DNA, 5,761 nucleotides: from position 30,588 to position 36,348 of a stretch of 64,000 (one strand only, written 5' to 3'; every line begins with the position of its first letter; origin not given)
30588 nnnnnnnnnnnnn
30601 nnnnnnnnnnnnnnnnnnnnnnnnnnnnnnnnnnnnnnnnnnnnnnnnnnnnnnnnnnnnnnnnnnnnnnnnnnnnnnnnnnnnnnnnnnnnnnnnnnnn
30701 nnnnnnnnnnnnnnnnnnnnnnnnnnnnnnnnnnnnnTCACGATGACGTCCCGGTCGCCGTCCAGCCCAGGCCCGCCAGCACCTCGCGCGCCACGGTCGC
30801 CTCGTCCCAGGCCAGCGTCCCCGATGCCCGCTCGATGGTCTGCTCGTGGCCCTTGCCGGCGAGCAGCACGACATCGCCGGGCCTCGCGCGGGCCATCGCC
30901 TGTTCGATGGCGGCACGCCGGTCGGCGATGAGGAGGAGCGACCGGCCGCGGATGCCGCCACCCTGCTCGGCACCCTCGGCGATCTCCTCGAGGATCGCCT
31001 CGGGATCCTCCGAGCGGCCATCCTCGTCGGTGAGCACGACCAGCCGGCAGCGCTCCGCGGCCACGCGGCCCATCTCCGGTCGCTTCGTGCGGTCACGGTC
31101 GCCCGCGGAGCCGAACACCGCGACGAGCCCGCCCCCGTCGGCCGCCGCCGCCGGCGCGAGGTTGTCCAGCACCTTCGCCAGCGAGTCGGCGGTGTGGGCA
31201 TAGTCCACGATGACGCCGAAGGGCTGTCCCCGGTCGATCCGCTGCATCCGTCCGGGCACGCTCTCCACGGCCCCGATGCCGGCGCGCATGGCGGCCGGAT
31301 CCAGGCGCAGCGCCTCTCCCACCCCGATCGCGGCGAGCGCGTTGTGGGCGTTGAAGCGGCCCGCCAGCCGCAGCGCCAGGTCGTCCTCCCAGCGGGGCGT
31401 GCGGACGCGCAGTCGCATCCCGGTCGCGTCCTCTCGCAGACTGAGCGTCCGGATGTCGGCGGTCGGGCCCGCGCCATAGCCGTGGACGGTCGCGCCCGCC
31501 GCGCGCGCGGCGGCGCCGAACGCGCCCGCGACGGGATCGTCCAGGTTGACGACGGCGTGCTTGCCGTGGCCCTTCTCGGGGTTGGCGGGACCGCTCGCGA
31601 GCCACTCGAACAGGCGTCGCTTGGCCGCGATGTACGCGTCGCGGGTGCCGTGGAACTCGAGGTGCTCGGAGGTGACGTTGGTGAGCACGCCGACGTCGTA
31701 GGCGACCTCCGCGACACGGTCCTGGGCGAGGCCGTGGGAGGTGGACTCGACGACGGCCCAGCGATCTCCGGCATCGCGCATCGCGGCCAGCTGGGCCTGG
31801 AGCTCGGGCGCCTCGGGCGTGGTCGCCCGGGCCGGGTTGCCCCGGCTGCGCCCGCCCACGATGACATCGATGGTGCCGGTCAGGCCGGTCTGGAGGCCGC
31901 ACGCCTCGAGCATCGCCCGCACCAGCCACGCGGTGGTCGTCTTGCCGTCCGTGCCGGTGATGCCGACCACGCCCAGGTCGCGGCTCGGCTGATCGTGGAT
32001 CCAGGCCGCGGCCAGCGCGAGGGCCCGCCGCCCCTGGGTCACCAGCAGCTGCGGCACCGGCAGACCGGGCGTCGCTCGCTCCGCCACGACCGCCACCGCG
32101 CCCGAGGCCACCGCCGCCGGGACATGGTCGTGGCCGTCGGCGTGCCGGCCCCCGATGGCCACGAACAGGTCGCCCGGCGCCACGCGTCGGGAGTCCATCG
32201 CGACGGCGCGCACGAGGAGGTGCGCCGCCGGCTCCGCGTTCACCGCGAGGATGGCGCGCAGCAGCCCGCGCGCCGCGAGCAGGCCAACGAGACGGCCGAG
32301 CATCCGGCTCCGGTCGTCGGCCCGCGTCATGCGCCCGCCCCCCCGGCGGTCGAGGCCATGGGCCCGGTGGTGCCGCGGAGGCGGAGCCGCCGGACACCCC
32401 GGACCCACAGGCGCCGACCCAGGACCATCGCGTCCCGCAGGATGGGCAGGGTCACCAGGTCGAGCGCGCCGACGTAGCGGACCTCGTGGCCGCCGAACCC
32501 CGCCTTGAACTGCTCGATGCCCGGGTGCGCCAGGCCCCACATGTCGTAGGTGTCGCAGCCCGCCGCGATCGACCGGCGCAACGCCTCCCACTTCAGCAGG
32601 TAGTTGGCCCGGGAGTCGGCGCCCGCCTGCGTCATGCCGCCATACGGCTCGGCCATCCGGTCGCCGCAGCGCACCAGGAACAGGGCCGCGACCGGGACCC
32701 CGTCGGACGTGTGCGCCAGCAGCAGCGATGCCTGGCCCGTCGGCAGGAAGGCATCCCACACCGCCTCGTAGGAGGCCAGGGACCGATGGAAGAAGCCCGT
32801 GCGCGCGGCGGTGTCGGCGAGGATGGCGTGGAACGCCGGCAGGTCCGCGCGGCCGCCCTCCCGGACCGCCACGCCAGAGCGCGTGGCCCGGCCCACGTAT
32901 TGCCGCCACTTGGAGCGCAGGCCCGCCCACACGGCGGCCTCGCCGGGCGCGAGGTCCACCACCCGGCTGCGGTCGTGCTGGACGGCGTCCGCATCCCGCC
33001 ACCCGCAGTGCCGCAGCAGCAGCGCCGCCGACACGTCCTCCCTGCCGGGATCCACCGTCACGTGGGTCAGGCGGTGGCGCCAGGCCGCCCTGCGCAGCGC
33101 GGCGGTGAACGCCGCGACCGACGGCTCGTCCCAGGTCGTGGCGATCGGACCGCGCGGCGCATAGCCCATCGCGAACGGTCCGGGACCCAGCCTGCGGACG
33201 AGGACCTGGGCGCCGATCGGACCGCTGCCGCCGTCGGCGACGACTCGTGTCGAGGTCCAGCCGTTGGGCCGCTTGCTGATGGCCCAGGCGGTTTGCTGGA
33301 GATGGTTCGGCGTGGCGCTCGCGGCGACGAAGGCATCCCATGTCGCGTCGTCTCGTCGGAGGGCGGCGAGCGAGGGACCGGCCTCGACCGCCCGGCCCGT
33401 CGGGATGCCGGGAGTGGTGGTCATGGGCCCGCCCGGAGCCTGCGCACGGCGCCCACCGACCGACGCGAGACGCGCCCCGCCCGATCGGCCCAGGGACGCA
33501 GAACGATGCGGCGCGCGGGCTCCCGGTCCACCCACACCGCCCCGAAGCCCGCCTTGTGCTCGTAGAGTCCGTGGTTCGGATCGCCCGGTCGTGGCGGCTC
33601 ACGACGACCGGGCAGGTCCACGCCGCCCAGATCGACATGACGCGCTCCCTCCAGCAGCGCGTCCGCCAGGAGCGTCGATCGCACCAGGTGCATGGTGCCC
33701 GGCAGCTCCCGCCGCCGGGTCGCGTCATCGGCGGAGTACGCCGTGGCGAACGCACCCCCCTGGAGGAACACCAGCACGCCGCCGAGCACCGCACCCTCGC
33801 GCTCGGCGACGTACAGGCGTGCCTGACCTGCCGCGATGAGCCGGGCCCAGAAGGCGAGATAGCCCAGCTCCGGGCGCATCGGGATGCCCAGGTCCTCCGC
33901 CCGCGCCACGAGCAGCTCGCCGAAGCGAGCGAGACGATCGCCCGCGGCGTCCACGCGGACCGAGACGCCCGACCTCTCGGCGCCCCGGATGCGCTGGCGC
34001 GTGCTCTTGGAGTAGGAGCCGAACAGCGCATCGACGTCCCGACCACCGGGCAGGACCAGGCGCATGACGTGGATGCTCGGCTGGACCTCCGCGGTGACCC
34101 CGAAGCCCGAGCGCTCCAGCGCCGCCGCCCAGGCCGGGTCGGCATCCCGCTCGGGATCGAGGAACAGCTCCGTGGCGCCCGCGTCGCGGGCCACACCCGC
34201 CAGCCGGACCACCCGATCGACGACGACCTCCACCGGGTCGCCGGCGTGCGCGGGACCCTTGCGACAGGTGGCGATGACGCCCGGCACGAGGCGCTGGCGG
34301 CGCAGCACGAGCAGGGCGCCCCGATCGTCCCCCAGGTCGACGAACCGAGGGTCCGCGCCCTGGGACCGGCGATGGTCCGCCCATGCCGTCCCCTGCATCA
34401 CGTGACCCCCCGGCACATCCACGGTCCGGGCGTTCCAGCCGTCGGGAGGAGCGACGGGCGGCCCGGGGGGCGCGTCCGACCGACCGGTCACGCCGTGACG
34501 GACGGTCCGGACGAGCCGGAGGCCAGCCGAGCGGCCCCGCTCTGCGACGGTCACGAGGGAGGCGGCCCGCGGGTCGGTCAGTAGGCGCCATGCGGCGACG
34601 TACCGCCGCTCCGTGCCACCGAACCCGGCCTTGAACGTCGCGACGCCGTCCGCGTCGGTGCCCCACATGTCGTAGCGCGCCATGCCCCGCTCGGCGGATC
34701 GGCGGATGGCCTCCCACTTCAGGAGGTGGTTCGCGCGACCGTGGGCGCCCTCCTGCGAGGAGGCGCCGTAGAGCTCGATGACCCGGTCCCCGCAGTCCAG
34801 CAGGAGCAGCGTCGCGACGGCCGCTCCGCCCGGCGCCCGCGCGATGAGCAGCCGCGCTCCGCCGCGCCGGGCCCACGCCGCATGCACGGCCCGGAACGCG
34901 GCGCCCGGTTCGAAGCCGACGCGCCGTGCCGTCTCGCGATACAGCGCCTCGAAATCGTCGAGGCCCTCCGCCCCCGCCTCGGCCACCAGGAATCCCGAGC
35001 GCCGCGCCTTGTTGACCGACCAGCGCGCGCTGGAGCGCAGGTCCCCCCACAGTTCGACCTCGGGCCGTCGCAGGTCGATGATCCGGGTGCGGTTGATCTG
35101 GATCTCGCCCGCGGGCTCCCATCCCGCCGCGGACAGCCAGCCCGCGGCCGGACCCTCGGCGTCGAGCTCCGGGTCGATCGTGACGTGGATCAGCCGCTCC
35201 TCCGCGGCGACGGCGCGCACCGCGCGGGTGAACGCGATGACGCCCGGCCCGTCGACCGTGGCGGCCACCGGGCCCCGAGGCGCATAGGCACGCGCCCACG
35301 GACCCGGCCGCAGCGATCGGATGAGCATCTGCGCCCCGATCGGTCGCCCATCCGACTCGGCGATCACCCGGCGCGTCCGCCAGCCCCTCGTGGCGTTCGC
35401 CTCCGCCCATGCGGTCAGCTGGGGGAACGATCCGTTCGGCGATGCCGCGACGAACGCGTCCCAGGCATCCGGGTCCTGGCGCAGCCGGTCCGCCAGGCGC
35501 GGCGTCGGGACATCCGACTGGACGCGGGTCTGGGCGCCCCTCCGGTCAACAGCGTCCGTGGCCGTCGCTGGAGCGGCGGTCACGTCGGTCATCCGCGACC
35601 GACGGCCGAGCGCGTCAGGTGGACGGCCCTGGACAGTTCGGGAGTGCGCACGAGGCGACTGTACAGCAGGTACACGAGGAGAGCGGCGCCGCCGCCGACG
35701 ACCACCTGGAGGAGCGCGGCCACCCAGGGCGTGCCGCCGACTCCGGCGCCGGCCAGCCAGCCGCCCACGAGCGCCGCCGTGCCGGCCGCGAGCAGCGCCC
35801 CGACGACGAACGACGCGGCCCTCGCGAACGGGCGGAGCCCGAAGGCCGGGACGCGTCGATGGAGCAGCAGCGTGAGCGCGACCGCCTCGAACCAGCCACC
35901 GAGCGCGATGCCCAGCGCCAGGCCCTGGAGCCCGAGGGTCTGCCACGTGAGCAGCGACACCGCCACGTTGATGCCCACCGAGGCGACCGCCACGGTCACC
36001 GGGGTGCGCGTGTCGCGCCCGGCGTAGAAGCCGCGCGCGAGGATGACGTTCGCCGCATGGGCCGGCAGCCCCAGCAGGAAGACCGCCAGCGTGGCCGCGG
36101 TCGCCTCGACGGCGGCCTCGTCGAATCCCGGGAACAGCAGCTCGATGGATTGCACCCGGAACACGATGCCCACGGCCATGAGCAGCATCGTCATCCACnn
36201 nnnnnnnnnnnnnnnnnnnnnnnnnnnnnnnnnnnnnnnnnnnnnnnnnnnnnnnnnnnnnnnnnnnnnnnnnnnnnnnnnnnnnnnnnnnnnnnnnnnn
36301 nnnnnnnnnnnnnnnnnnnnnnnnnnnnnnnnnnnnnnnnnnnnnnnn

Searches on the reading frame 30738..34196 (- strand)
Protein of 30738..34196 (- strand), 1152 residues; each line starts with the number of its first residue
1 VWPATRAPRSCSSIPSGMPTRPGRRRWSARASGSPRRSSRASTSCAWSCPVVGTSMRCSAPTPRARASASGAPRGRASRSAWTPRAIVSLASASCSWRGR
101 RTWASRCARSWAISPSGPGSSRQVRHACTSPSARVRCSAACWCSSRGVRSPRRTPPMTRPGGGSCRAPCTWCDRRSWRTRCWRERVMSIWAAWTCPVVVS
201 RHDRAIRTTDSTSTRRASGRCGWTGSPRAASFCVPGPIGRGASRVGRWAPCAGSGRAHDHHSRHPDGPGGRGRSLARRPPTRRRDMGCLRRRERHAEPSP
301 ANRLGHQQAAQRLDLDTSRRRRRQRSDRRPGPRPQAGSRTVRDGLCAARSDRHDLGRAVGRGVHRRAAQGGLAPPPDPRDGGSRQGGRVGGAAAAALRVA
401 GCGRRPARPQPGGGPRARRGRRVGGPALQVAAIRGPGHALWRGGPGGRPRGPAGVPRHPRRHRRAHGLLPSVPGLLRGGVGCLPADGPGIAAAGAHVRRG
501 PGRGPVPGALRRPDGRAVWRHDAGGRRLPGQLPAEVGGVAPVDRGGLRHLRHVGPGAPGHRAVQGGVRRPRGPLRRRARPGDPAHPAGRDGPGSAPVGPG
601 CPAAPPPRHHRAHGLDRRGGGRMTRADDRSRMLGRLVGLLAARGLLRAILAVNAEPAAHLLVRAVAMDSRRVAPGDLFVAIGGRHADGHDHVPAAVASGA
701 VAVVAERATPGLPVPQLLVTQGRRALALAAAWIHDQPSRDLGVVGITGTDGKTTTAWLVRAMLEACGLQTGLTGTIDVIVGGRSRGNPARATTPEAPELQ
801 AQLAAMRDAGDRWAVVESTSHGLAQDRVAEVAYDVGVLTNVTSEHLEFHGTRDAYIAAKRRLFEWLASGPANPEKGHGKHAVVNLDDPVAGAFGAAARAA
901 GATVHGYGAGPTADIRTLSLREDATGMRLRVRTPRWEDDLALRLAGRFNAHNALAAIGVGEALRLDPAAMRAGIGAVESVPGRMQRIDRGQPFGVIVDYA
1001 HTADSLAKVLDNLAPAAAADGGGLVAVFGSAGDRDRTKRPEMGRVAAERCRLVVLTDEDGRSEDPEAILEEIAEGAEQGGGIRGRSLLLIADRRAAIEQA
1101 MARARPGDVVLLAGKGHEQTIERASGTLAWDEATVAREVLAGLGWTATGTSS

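Call 21: search_protein_families(library=pfam, proteins=[window:30738-34196:-], max_evalue=0.001)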
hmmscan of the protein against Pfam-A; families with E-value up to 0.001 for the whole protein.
window:30738-34196:- (1152 aa): 3 families
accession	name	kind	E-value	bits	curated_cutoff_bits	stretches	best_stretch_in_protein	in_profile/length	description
PF08245.18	Mur_ligase_M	-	1.4e-45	156.2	24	1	746-959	1-199/200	Mur ligase middle domain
PF02875.26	Mur_ligase_C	-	4.8e-29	102.2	28.4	1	982-1116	1-127/127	Mur ligase, glutamate ligase domain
PF01225.30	Mur_ligase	-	5e-08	33.6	21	1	663-709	3-54/95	Mur ligase family, catalytic domain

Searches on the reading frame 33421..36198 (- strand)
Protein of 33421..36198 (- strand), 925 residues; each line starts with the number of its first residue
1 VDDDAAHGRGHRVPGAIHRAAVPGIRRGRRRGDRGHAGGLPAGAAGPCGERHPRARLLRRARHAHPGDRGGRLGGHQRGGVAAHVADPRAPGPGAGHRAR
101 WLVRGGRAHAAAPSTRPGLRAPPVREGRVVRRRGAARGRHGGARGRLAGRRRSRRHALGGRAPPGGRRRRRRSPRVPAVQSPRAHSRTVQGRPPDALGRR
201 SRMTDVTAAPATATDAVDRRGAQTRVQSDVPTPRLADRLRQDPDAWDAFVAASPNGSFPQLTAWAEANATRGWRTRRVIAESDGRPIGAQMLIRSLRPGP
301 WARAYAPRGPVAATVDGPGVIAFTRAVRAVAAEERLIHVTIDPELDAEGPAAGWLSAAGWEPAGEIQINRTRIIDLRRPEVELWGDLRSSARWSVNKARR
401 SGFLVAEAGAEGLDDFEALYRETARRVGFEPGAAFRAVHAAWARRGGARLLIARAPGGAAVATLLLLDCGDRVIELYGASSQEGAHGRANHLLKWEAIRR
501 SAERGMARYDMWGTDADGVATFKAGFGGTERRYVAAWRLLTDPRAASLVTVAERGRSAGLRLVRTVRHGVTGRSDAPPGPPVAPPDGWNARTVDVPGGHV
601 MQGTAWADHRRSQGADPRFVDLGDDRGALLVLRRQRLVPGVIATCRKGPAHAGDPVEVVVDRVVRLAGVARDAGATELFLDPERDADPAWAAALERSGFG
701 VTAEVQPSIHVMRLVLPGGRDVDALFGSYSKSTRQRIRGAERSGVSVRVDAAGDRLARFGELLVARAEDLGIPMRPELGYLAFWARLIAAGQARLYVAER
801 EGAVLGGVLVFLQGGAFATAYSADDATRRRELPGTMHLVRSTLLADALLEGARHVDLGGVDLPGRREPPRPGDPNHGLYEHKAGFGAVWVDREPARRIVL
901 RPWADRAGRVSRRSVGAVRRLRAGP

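Call 21: search_protein_families(library=pfam, proteins=[window:33421-36198:-], max_evalue=0.001)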
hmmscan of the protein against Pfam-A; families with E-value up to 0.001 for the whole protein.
window:33421-36198:- (925 aa): 3 families
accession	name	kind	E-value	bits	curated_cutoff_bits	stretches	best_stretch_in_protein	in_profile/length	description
PF02388.22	FemAB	-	1e-30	107.4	24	3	456-552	303-404/406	FemAB family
PF13480.13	Acetyltransf_6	-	2e-20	73.9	22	2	388-516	4-139/143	Acetyltransferase (GNAT) domain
PF09924.15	LPG_synthase_C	-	9e-05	22.1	27.5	1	726-865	112-251/298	Phosphatidylglycerol lysyltransferase, C-terminal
